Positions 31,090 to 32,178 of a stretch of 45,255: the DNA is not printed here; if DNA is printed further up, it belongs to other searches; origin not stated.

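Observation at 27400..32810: Divergent five-gene cluster: two coupled FAD_binding_2 flavoenzymes facing three coupled NTF2/SnoaL-like proteins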

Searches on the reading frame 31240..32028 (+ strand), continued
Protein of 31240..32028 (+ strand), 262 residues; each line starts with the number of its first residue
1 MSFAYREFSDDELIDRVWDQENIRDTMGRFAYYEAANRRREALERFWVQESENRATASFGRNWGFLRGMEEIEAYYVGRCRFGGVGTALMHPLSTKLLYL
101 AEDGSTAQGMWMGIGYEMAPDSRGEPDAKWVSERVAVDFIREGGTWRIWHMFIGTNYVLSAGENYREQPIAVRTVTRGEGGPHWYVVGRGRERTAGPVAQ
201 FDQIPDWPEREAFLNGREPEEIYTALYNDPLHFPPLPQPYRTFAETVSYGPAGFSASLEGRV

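Call 76: search_protein_families(library=ncbifam, proteins=[L007:3240-5186:+, L012:1035-3050:+, L012:3063-5021:+, L021:11422-13464:+], max_evalue=1e-10)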
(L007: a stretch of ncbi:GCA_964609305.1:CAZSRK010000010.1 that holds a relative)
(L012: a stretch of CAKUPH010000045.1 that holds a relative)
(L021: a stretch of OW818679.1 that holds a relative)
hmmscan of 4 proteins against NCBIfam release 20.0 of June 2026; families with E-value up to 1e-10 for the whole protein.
L007:3240-5186:+ (648 aa): 23 families
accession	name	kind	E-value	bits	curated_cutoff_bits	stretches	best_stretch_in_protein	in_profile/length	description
NF041087.1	bile_acid_BaiCD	equivalog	9.3e-121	404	825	1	7-648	1-642/642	bile acid Fe-S flavoenzyme BaiCD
NF045599.1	bili_reduct_long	exception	3.9e-118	395.4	750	1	10-648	1-641/641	bilirubin reductase, long form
TIGR03997.1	mycofact_OYE_2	equivalog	1e-117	394.2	793.15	1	9-648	1-645/645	mycofactocin system FadH/OYE family oxidoreductase 2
NF045592.1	bili_reduct_N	equivalog_domain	9.9e-54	182.8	425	1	10-370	2-363/363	bilirubin reductase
NF006101.0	PRK08255.1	equivalog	3.4e-53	180.9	1078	1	5-332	394-724/768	bifunctional salicylyl-CoA 5-hydroxylase/oxidoreductase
TIGR03996.1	mycofact_OYE_1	hypoth_equivalog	1.3e-48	166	627.9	1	33-642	24-630/633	mycofactocin system FadH/OYE family oxidoreductase 1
NF010047.0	PRK13523.1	equivalog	2.1e-48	165.1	431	1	10-341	5-323/339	NADPH dehydrogenase NamA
NF007899.0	PRK10605.1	subfamily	4.7e-37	128.1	403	1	9-340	5-339/365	N-ethylmaleimide reductase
TIGR01350.1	lipoamide_DH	equivalog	6.1e-23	81.2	408.8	1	471-612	130-274/461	dihydrolipoyl dehydrogenase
NF004943.0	PRK06292.2-1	equivalog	7.5e-20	71.1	432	1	474-619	133-282/456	dihydrolipoyl dehydrogenase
NF009410.0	PRK12771.1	subfamily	9.5e-20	70.7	516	1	368-498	114-250/566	NAD(P)-binding protein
NF003437.0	PRK04965.1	equivalog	4e-18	65.6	392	1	474-612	101-249/378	NADH:flavorubredoxin reductase NorW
NF003585.0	PRK05249.1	equivalog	1e-15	57.3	465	0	468-613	134-276/464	Si-specific NAD(P)(+) transhydrogenase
NF004991.0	PRK06370.1-3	subfamily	1.5e-15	56.7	620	0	452-613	138-308/509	FAD-containing oxidoreductase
NF004947.0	PRK06292.2-5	equivalog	3.6e-14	52.5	592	1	470-613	129-276/474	dihydrolipoyl dehydrogenase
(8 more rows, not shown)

L012:1035-3050:+ (672 aa): 18 families
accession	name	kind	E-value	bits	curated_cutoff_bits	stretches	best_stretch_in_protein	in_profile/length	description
NF041087.1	bile_acid_BaiCD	equivalog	3e-114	382.5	825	1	11-671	1-641/642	bile acid Fe-S flavoenzyme BaiCD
TIGR03997.1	mycofact_OYE_2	equivalog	1e-101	341.3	793.15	1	14-671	2-644/645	mycofactocin system FadH/OYE family oxidoreductase 2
NF045599.1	bili_reduct_long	exception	1.7e-99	333.9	750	1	14-670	1-639/641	bilirubin reductase, long form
TIGR03996.1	mycofact_OYE_1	hypoth_equivalog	1.4e-47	162.6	627.9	1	14-617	2-587/633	mycofactocin system FadH/OYE family oxidoreductase 1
NF006101.0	PRK08255.1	equivalog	9.8e-46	156.2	1078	1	9-341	394-726/768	bifunctional salicylyl-CoA 5-hydroxylase/oxidoreductase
NF010047.0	PRK13523.1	equivalog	3.1e-45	154.7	431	1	14-353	5-328/339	NADPH dehydrogenase NamA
NF045592.1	bili_reduct_N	equivalog_domain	7.2e-45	153.7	425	1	14-362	2-348/363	bilirubin reductase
NF007899.0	PRK10605.1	subfamily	8.1e-21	74.7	403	1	150-341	151-333/365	N-ethylmaleimide reductase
TIGR01350.1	lipoamide_DH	equivalog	4.5e-18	65.2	408.8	1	486-631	127-271/461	dihydrolipoyl dehydrogenase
TIGR02053.1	MerA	equivalog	1.5e-17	63.8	454.45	1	456-606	90-244/465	mercury(II) reductase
NF005560.0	PRK07233.1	equivalog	5.8e-14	51.8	252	0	411-455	2-46/435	hypothetical protein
NF009410.0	PRK12771.1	subfamily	1.8e-13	49.9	516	1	406-523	135-254/566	NAD(P)-binding protein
NF003585.0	PRK05249.1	equivalog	3e-13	49.2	465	0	492-568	137-212/464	Si-specific NAD(P)(+) transhydrogenase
NF004991.0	PRK06370.1-3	subfamily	1.7e-12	46.7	620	0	497-601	168-271/509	FAD-containing oxidoreductase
TIGR03467.1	HpnE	equivalog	2.7e-11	43.4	283.05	0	412-450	1-39/430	hydroxysqualene dehydroxylase HpnE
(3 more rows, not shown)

L012:3063-5021:+ (653 aa): 17 families
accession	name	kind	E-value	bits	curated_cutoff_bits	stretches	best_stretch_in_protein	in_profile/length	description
NF041087.1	bile_acid_BaiCD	equivalog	3.5e-123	412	825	1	9-649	1-640/642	bile acid Fe-S flavoenzyme BaiCD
TIGR03997.1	mycofact_OYE_2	equivalog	1.4e-120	403.6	793.15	1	11-648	1-642/645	mycofactocin system FadH/OYE family oxidoreductase 2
NF045599.1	bili_reduct_long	exception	7.7e-115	384.5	750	1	12-649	1-639/641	bilirubin reductase, long form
TIGR03996.1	mycofact_OYE_1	hypoth_equivalog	1.5e-58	198.8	627.9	1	24-646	14-631/633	mycofactocin system FadH/OYE family oxidoreductase 1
NF006101.0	PRK08255.1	equivalog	1.6e-56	191.9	1078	1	6-336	393-726/768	bifunctional salicylyl-CoA 5-hydroxylase/oxidoreductase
NF045592.1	bili_reduct_N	equivalog_domain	4e-52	177.5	425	1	12-372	2-363/363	bilirubin reductase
NF010047.0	PRK13523.1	equivalog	1.4e-49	168.9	431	1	11-340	4-320/339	NADPH dehydrogenase NamA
NF007899.0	PRK10605.1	subfamily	2.6e-35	122.3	403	1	11-336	5-333/365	N-ethylmaleimide reductase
NF009410.0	PRK12771.1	subfamily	9.7e-22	77.2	516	1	375-498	123-248/566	NAD(P)-binding protein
TIGR01350.1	lipoamide_DH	equivalog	1.2e-19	70.4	408.8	1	473-610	130-269/461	dihydrolipoyl dehydrogenase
NF003437.0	PRK04965.1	equivalog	3.7e-15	55.8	392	1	472-614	97-243/378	NADH:flavorubredoxin reductase NorW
NF003585.0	PRK05249.1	equivalog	5.2e-14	51.7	465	0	470-609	134-272/464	Si-specific NAD(P)(+) transhydrogenase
NF004943.0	PRK06292.2-1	equivalog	8.5e-13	47.9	432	1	472-621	129-281/456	dihydrolipoyl dehydrogenase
NF004991.0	PRK06370.1-3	subfamily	3.5e-12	45.6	620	0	479-610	169-302/509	FAD-containing oxidoreductase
TIGR01424.1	gluta_reduc_2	equivalog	4.6e-12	45.2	606.05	0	470-610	126-263/446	glutathione-disulfide reductase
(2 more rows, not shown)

L021:11422-13464:+ (681 aa): 32 families (the best 25 are shown)
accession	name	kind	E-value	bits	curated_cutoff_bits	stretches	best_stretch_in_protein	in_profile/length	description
NF041087.1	bile_acid_BaiCD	equivalog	6.5e-135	450.7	825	1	44-680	1-641/642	bile acid Fe-S flavoenzyme BaiCD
TIGR03997.1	mycofact_OYE_2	equivalog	1.2e-127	427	793.15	1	47-680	2-644/645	mycofactocin system FadH/OYE family oxidoreductase 2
NF045599.1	bili_reduct_long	exception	2.3e-120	402.8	750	1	47-680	1-640/641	bilirubin reductase, long form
TIGR03996.1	mycofact_OYE_1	hypoth_equivalog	5.9e-58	196.8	627.9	1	59-675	14-630/633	mycofactocin system FadH/OYE family oxidoreductase 1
NF045592.1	bili_reduct_N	equivalog_domain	2.8e-57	194.5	425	1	47-403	2-363/363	bilirubin reductase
NF010047.0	PRK13523.1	equivalog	1.2e-53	182.3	431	1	47-376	5-325/339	NADPH dehydrogenase NamA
NF006101.0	PRK08255.1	equivalog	2e-52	178.3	1078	1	23-367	373-726/768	bifunctional salicylyl-CoA 5-hydroxylase/oxidoreductase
NF007899.0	PRK10605.1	subfamily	6.4e-27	94.7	403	1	47-375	6-341/365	N-ethylmaleimide reductase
NF009410.0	PRK12771.1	subfamily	1.1e-21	77.1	516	1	403-535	116-254/566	NAD(P)-binding protein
TIGR01350.1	lipoamide_DH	equivalog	1.5e-19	70.1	408.8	1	506-641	132-270/461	dihydrolipoyl dehydrogenase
NF004943.0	PRK06292.2-1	equivalog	2.9e-16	59.3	432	1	503-641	129-271/456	dihydrolipoyl dehydrogenase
NF004947.0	PRK06292.2-5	equivalog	3.8e-15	55.7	592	1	507-642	133-272/474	dihydrolipoyl dehydrogenase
NF009454.0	PRK12814.1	equivalog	4.8e-15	54.9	916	1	418-611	190-388/657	putative NADPH-dependent glutamate synthase small subunit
TIGR02053.1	MerA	equivalog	6.5e-15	55.1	454.45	1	507-642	131-270/465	mercury(II) reductase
TIGR01317.1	GOGAT_sm_gam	subfamily_domain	1.8e-14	53.5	447.7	0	420-534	142-258/485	glutamate synthase small subunit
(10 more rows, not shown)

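Call 77: search_protein_families(library=pfam, proteins=[L020:10712-12232:+, L059:9466-11073:+, L072:8040-9650:+], max_evalue=0.01)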
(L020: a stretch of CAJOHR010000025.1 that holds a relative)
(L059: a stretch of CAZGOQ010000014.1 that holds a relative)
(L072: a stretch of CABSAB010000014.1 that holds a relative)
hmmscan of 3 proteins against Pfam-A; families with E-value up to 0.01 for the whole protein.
L020:10712-12232:+ (507 aa): 0 families

L059:9466-11073:+ (536 aa): 0 families

L072:8040-9650:+ (537 aa): 0 families
